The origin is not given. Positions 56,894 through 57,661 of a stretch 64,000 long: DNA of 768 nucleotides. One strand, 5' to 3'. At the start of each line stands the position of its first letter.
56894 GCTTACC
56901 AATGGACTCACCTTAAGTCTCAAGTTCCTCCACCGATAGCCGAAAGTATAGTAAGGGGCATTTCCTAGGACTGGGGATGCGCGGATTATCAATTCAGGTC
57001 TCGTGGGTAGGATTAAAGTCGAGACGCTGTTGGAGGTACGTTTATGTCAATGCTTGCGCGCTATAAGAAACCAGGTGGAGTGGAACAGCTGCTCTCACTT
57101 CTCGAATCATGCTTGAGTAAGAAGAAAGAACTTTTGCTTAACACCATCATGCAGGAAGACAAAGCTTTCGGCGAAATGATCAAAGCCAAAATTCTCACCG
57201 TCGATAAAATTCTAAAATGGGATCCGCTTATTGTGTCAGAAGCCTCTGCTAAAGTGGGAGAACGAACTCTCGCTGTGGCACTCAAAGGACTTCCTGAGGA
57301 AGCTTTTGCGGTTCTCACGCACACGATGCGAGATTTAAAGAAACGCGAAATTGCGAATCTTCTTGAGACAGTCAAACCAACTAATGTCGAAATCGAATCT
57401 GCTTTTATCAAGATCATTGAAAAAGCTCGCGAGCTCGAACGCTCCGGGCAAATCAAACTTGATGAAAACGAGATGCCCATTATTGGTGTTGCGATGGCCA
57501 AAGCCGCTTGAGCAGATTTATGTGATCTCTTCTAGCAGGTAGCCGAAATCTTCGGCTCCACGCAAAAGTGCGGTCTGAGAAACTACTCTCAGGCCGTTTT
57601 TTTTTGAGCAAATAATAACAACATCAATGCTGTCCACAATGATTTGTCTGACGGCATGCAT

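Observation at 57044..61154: Orphan Tad-type secretin + CpaF ATPase pair coupled to a REC-histidine-kinase hybrid and a standalone FliG-C-like protein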

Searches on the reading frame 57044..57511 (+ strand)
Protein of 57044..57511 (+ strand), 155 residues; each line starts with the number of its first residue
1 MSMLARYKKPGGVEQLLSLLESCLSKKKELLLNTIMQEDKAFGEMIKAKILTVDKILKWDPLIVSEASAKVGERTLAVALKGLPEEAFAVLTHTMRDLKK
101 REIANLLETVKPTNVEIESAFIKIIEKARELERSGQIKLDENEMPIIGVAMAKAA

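Call 3: search_protein_families(library=pfam, proteins=[window:57044-57511:+], max_evalue=0.01)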
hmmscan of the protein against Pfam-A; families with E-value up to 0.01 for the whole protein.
window:57044-57511:+ (155 aa): 2 families
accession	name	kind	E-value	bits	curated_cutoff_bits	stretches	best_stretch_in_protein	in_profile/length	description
PF01706.21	FliG_C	-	6.8e-12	46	23.3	1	34-139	2-108/108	FliG C-terminal domain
PF23731.1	ARM_ECM29_C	-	7.2e-05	23.6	27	1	13-138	116-232/241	ECM29, C-terminal ARM-like repeats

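Call 4: search_protein_families(library=ncbifam, proteins=[window:57044-57511:+], max_evalue=0.01)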
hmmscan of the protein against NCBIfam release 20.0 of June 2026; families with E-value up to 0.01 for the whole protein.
window:57044-57511:+ (155 aa): 1 family
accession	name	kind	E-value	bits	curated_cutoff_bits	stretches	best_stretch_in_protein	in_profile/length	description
TIGR00207.1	fliG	equivalog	8.2e-08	32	226.7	1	4-139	192-328/338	flagellar motor switch protein FliG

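Call 8: find_homologous_proteins(query=window:57044-57511:+)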
Query window:57044-57511:+ (155 aa): 37 proteins with E <= 0.001 among 243 candidates.
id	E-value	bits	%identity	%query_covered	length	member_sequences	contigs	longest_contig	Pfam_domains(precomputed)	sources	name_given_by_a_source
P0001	1.2e-88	312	100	100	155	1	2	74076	PF01706.22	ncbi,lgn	-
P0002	1.6e-75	270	85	100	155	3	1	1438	PF01706.22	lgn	-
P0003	4.9e-68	245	75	100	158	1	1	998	PF01706.22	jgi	jgi:flagellar motor switch protein FliG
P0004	6.0e-68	245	76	100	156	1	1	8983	PF01706.22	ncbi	-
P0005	3.2e-66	239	74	100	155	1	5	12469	PF01706.22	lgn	-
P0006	4.6e-66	239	74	100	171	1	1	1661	PF01706.22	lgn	-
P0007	6.7e-66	238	76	95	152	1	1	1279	PF01706.22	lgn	-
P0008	2.5e-65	237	72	100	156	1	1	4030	PF01706.22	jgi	-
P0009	3.5e-65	236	73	98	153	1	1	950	PF01706.22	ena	-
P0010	6.0e-64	232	72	100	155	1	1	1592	PF01706.22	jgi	jgi:flagellar motor switch protein FliG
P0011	9.5e-64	231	70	99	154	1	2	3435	PF01706.22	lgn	-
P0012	1.2e-63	231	69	100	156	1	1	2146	PF01706.22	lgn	-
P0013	9.3e-63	228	69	100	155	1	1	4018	PF01706.22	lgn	-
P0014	1.3e-62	228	68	100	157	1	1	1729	PF01706.22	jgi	jgi:flagellar motor switch protein FliG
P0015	5.1e-62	226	68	100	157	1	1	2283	PF01706.22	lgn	-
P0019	7.4e-59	216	65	100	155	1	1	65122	PF01706.22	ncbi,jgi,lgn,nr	ncbi:MAG: FliG C-terminal domain-containing protein [Oligoflexia bacterium]|nr:FliG C-terminal domai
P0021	1.2e-56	208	76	82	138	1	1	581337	PF01706.22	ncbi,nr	ncbi:MAG: hypothetical protein IPM57_00495 [Oligoflexia bacterium]|nr:hypothetical protein [Oligofle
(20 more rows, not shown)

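Call 12: find_encoding_contigs(protein=P0021, flank=10000, max_places=2)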
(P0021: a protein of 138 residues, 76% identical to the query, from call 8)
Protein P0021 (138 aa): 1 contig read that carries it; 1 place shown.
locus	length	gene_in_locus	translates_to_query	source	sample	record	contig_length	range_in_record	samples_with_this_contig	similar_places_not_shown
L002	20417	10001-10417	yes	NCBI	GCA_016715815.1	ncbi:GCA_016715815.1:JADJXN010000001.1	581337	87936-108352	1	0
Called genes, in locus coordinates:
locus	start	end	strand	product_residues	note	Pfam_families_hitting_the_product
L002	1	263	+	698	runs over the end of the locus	PF00771:FHIPEP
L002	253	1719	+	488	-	PF00448:SRP54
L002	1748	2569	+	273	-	PF02374:ArsA_ATPase, PF10609:ParA, PF13614:AAA_31, PF00142:Fer4_NifH, PF01656:CbiA, PF06564:CBP_BcsQ, PF09140:MipZ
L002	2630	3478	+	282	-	PF04542:Sigma70_r2, PF04539:Sigma70_r3, PF08281:Sigma70_r4_2, PF04545:Sigma70_r4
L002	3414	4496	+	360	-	-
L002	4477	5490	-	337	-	PF00140:Sigma70_r1_2, PF04542:Sigma70_r2, PF04545:Sigma70_r4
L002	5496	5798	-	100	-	PF09650:PHA_gran_rgn (weak)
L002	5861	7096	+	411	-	PF13393:tRNA-synt_His, PF00587:tRNA-synt_2b, PF03129:HGTP_anticodon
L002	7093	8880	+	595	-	PF01336:tRNA_anti-codon, PF00152:tRNA-synt_2, PF02938:GAD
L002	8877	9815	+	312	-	PF00781:DAGK_cat, PF19279:YegS_C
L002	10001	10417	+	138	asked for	PF01706:FliG_C (weak)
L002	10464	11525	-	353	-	PF00437:T2SSE, PF27713:UCP018868 (weak)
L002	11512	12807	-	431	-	PF00263:Secretin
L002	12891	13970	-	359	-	PF00072:Response_reg, PF00512:HisKA, PF02518:HATPase_c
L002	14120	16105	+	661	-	-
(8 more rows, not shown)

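Call 13: find_encoding_contigs(protein=P0019, flank=10000, max_places=2)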
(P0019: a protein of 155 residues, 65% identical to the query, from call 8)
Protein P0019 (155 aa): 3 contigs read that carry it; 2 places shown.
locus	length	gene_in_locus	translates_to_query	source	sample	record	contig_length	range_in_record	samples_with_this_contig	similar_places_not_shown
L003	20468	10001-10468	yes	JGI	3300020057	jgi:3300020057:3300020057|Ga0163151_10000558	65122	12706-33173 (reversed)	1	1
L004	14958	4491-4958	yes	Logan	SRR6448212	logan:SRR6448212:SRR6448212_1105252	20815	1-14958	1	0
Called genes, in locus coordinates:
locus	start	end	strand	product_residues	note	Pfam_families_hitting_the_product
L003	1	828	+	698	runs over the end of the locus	PF00771:FHIPEP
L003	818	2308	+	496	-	PF00448:SRP54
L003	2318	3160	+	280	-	PF00142:Fer4_NifH (weak), PF02374:ArsA_ATPase, PF06564:CBP_BcsQ, PF09140:MipZ, PF10609:ParA, PF13614:AAA_31, PF01656:CbiA, PF10609:ParA (weak)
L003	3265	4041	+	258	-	PF04542:Sigma70_r2, PF04539:Sigma70_r3, PF08281:Sigma70_r4_2, PF04545:Sigma70_r4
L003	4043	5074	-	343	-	PF00140:Sigma70_r1_2, PF04542:Sigma70_r2, PF04545:Sigma70_r4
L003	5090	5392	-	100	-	PF09650:PHA_gran_rgn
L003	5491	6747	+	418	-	PF13393:tRNA-synt_His, PF00587:tRNA-synt_2b, PF13393:tRNA-synt_His, PF03129:HGTP_anticodon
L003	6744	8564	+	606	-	PF01336:tRNA_anti-codon, PF00152:tRNA-synt_2, PF02938:GAD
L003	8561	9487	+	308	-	PF00781:DAGK_cat, PF19279:YegS_C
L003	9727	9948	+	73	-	-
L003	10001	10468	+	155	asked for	PF01706:FliG_C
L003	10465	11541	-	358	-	PF00437:T2SSE, PF27713:UCP018868 (weak)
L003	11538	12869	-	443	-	PF00263:Secretin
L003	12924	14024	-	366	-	PF00072:Response_reg, PF00512:HisKA, PF02518:HATPase_c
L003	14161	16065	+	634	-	-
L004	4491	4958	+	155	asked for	PF01706:FliG_C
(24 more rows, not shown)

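Call 21: find_related_loci(query=A1, collection=genome_contigs, flank=10000)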
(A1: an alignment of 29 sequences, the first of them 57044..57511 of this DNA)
Query A1 (155 aa) in genome_contigs; peptide patterns used: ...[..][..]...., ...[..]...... (x = any residue, [..] = any of these).
84 stretches matched a pattern; 20 encode a relative of the query (tblastn E <= 1e-3); 20 distinct loci.
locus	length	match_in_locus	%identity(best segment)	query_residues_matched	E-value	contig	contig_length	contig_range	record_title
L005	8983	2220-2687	76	1-155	2e-76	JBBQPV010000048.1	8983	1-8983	MAG: Bdellovibrionia bacterium isolate Co_metawrap_1530 Cmw_1530_k141_10082203_length_8983_cov_7.0000, whole genome shot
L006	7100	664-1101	66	1-146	2e-65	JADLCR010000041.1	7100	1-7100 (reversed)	MAG: Oligoflexia bacterium isolate SJ240 c_000000508912, whole genome shotgun sequence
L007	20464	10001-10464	76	1-155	3e-64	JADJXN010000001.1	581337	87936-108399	MAG: Oligoflexia bacterium isolate Kalu_18-Q3-R12-55_MAXAC.131 tig00002166-10-5792790, whole genome shotgun sequence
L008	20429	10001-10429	60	1-143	1e-59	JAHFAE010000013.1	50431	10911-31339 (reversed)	MAG: Oligoflexia bacterium isolate nzgw168 NODE_756_length_50432_cov_3.440480, whole genome shotgun sequence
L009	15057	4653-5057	53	1-135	9e-46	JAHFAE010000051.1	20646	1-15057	MAG: Oligoflexia bacterium isolate nzgw168 NODE_3430_length_20647_cov_3.172172, whole genome shotgun sequence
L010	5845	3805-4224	46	1-140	1e-37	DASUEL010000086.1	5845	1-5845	MAG TPA_asm: Bdellovibrionales bacterium isolate SMAG_U1352 k141_105846, whole genome shotgun sequence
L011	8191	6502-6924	32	1-139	3e-21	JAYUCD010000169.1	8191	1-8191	MAG: Bdellovibrio sp. isolate GFS_6865 GFS_6865_168, whole genome shotgun sequence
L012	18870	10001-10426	33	1-138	5e-21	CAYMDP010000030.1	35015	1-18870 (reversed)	MAG TPA_asm: uncultured Pseudobdellovibrionaceae bacterium isolate SRP329715_co2_48 genome assembly, contig: NODE_2578_l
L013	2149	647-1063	32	1-139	3e-19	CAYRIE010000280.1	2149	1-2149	MAG TPA_asm: uncultured Pseudobdellovibrionaceae bacterium isolate SRP220891_co3_143 genome assembly, contig: NODE_14307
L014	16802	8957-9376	35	1-139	3e-18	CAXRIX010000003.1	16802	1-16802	MAG: Bdellovibrionales bacterium isolate YZ12B_2.97 genome assembly, contig: k141_1227841, whole genome shotgun sequence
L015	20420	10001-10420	34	1-139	5e-18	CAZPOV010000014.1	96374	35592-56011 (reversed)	MAG TPA_asm: uncultured Pseudobdellovibrionaceae bacterium isolate SRP321284_co1_298 genome assembly, contig: NODE_231_l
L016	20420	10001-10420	30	1-139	7e-18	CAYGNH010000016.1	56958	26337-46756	MAG TPA_asm: uncultured Pseudobdellovibrionaceae bacterium isolate ERP117304_co1_209 genome assembly, contig: NODE_677_l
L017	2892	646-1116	30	1-141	1e-17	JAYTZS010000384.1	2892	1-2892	MAG: Bdellovibrio sp. isolate GFS_6366 GFS_6366_383, whole genome shotgun sequence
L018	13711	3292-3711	32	1-139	3e-17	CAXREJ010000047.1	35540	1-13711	MAG: Bdellovibrionales bacterium isolate YZ09aB_3.4 genome assembly, contig: k141_319090, whole genome shotgun sequence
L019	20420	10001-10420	30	1-139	1e-15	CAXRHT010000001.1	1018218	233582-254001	MAG: Bdellovibrionales bacterium isolate YZ14B_1.26 genome assembly, contig: k141_620967, whole genome shotgun sequence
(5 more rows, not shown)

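Call 43: search_solved_structures(query=A1, max_evalue=0.01, show_alignments=2)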
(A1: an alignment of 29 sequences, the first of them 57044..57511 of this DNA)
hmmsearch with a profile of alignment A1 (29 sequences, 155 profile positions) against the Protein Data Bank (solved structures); distinct sequences matched with E-value up to 0.01: 8.
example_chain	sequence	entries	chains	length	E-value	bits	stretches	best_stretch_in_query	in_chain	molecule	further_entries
3ajc_A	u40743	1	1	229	3.7e-09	39.8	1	7-139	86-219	Flagellar motor switch protein fliG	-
1lkv_X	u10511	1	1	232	3.8e-09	39.8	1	7-139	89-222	FLAGELLAR MOTOR SWITCH PROTEIN FLIG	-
4fhr_B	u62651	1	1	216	7.3e-09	38.9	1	7-138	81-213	Flagellar motor switch protein FliG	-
3hjl_A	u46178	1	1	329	5.8e-08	35.9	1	18-140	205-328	Flagellar motor switch protein fliG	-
3usy_A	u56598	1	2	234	4e-07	33.2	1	6-145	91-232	Flagellar motor switch protein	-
3usw_A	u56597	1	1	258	9.6e-07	32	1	6-145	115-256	Flagellar motor switch protein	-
1qc7_A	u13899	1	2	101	4.3e-05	26.6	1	53-139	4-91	PROTEIN (FLIG)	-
8ucs_H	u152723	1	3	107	0.00056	23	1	54-139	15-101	Flagellar motor switch protein FliG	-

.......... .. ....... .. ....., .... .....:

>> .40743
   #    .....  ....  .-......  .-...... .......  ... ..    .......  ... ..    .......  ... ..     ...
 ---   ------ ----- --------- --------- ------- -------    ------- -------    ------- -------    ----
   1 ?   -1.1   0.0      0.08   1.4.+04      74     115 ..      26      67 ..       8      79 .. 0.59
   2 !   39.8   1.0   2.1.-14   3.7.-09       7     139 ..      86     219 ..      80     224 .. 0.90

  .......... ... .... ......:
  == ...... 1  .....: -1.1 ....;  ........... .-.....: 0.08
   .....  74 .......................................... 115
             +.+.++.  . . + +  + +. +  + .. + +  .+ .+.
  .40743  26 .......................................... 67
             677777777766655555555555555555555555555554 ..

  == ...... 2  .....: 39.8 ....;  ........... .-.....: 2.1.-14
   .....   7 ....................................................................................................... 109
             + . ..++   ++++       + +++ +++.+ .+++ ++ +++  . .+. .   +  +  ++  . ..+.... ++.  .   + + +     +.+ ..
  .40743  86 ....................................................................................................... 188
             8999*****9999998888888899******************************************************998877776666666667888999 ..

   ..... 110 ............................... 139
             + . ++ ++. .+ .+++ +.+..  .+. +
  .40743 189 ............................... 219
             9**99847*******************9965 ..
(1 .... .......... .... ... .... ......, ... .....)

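Call 54: predict_structure(alignment_id=A1)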
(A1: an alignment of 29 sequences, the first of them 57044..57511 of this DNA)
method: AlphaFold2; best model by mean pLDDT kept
length: 155 residues; sequences in the alignment: 29
mean_pLDDT: 89.2   pTM: 0.82
mean pLDDT of the five models: 89.2, 89.1, 88.7, 85.0, 84.5
residues with pLDDT >= 90: 122; 70-90: 22; 50-70: 4; < 50: 7
segments of 3 or more residues with pLDDT < 50: 149-155
pLDDT, mean of each block of 10 residues (from residue 1): 79 91 94 94 93 92 92 96 93 93 94 95 95 89 71 40
secondary structure, 60 per line:
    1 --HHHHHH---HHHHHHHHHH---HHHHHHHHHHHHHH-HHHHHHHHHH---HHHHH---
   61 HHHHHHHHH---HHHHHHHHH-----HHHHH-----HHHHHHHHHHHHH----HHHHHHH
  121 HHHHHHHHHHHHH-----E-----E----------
elements in order: H3-8 H12-21 H25-38 H40-49 H53-57 H61-69 H73-81 H87-91 H97-109 H114-133

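Call 57: fold_search(model_id=the predicted structure, library=pdb)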
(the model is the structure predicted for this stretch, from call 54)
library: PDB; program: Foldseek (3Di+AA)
matches with E <= 10: 82; with E <= 0.001: 7
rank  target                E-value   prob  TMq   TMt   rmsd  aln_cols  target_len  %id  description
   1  3ajc                  1.2e-04  1.00  0.57  0.43   7.6       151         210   21  Structure of the MC domain of FliG (PEV), a CW-biased mutant (released 2011-05-11)
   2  1lkv                  1.3e-04  1.00  0.53  0.40   9.1       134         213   24  Crystal Structure of the Middle and C-terminal Domains of the Flagellar Rotor Protein FliG (released 2002-07-10)
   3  4fhr_B                2.5e-04  1.00  0.54  0.41   9.2       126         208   24  Crystal structure of the complex between the flagellar motor proteins FliG and FliM. (released 2012-08-22)
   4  8umx_B                3.1e-04  1.00  0.63  0.33   3.1       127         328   16  Cryo-EM structure of a single subunit of a Clockwise-locked form of the Salmonella enterica Typhimurium flagellar C-ri (released 2024-01-24)
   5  9n49_G                4.7e-04  1.00  0.53  0.28  10.2       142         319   18  C-ring - single subunit of the 34-mer CCW flagellar switch complex - FliF, FliG, FliM, and FliN from Salmonella (released 2025-03-12)
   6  3hjl                  7.8e-04  1.00  0.53  0.27   8.9       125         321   27  The structure of full-length FliG from Aquifex aeolicus (released 2010-08-04)
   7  8umd_B                8.3e-04  1.00  0.53  0.27  10.2       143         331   17  Cryo-EM structure of a single subunit of a Counterclockwise-locked form of the Salmonella enterica Typhimurium flagell (released 2024-01-24)
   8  3usw                  1.3e-03  1.00  0.63  0.48   4.5       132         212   20  Crystal structure of FliG (residues 86-343) from H. pylori (released 2011-12-14)
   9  3usy_A                1.5e-03  1.00  0.55  0.39   7.9       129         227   20  Crystal structure of Flig (residue 116-343) from H. Pylori (released 2011-12-14)
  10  8wiw_3                2.0e-03  1.00  0.64  0.35   3.8       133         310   16  Cryo-EM structure of the flagellar C ring in the CW state (released 2024-09-04)
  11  3usy_B                3.5e-03  1.00  0.53  0.37   7.9       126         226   20  Crystal structure of Flig (residue 116-343) from H. Pylori (released 2011-12-14)
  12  8wo5_B5               3.7e-03  1.00  0.53  0.28  12.1       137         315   16  Cryo-EM structure of the intact flagellar motor-hook complex in the CCW state (released 2024-09-04)
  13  8vib_G                5.7e-03  1.00  0.64  0.35   4.8       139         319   16  CW Flagellar Switch Complex - FliF, FliG, FliM, and FliN forming single subunit of the C-ring from Salmonella (released 2024-02-28)
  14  1qc7_B                1.8e-02  1.00  0.51  0.84   1.9        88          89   31  T. MARITIMA FLIG C-TERMINAL DOMAIN (released 1999-08-13)
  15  8ucs_H                2.3e-02  1.00  0.49  0.81   2.0        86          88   24  Cryo-EM structure of the flagellar MotAB stator bound to FliG (released 2024-01-24)
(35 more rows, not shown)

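Call 77: search_protein_representatives(alignment_id=A1)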
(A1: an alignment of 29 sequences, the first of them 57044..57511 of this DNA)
Query: 29 sequences, 155 profile positions. Proteins with E-value up to 0.001 (for the whole library): 675; up to 1e-10: 313; up to 1e-30: 23. The best 150 are listed.
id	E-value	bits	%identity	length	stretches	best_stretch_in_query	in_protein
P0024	1.3e-81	288.2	-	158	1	1-152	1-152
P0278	3.6e-47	176.4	-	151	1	1-149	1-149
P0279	3.6e-46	173.1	-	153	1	1-148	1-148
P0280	4.3e-46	172.8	-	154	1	1-143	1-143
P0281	4.1e-43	163.2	-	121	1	31-148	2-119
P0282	3.6e-42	160.1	-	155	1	1-153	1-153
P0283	3.9e-42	160.0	-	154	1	1-150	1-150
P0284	2.6e-41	157.3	-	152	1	1-149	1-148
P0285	8.0e-40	152.5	-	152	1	1-150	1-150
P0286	1.8e-36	141.6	-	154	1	1-148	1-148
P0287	2.7e-35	137.7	-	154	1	1-144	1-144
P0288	1.9e-34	135.0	-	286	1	1-144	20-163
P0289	7.5e-34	133.1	-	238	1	1-141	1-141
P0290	3.3e-33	131.0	-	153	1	1-141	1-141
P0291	3.6e-33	130.9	-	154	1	1-141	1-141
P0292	8.1e-33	129.7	-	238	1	3-146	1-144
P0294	1.1e-31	126.0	-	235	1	1-144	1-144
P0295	2.3e-31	125.0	-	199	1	1-147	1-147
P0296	2.7e-31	124.8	-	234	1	1-147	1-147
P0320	2.0e-27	112.2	-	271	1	1-144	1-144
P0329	2.1e-26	108.9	-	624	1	1-141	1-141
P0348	2.8e-25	105.2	-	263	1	1-146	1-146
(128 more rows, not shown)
